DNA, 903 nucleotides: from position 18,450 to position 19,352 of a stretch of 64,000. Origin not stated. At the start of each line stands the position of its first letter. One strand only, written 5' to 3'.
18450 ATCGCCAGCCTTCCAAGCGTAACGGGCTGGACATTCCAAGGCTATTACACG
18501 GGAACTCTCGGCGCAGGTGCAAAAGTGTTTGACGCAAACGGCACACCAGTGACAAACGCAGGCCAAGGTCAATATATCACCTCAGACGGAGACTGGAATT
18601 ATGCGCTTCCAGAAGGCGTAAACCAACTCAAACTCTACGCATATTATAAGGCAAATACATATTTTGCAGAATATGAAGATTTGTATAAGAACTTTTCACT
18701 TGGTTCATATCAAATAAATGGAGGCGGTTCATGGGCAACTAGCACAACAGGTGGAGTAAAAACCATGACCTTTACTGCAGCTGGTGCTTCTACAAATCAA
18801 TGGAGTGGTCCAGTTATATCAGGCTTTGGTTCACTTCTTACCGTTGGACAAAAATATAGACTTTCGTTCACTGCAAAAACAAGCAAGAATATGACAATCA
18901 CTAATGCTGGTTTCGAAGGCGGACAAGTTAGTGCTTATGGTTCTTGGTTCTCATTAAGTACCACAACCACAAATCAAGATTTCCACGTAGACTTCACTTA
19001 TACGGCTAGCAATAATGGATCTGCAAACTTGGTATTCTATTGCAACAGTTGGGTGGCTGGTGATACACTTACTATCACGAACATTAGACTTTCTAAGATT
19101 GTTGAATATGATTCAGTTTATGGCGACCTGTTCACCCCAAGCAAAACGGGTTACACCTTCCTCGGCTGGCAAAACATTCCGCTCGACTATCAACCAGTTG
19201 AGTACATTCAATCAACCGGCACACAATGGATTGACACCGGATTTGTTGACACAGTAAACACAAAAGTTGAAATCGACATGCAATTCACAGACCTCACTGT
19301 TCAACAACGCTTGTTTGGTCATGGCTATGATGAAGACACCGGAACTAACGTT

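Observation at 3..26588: A 26.6-kb uninterrupted ORF of more than 8,861 codons, still open at the window edge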

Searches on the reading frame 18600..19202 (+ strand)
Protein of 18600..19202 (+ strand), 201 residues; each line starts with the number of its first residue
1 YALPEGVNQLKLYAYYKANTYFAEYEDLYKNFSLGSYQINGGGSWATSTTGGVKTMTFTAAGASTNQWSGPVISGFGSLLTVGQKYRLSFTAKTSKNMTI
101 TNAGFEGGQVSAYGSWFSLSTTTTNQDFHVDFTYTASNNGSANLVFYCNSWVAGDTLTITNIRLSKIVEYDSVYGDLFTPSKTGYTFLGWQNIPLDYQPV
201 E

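Call 15: search_protein_families(library=pfam, proteins=[window:18600-19202:+], max_evalue=1)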
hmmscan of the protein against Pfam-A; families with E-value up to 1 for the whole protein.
window:18600-19202:+ (201 aa): 1 family
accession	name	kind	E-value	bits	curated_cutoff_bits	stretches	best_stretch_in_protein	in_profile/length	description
PF09479.16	Flg_new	-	0.001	19.6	27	1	165-191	13-39/65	Listeria-Bacteroides repeat domain (List_Bact_rpt)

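Call 56: search_protein_families(library=phrogs, proteins=[window:18600-19202:+], max_evalue=0.01)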
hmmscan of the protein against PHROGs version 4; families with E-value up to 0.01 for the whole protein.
window:18600-19202:+ (201 aa): 1 family
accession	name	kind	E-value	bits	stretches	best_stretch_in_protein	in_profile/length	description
phrog_24498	-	unknown function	0.0066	17.5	0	82-159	5-76/117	-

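Call 71: search_solved_structures(query=window:18615-19127:+, max_evalue=5)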
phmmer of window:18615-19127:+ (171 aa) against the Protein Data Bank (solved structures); distinct sequences matched with E-value up to 5: 3.
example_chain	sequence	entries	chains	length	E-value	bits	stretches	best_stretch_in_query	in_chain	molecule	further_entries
2c3g_A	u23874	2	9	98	0.21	14.8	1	37-71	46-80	ALPHA-AMYLASE G-6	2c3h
1gu3_A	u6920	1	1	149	0.23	14.7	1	42-133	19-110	ENDOGLUCANASE C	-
1ulo_A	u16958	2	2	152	0.25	14.6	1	42-134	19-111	ENDOGLUCANASE C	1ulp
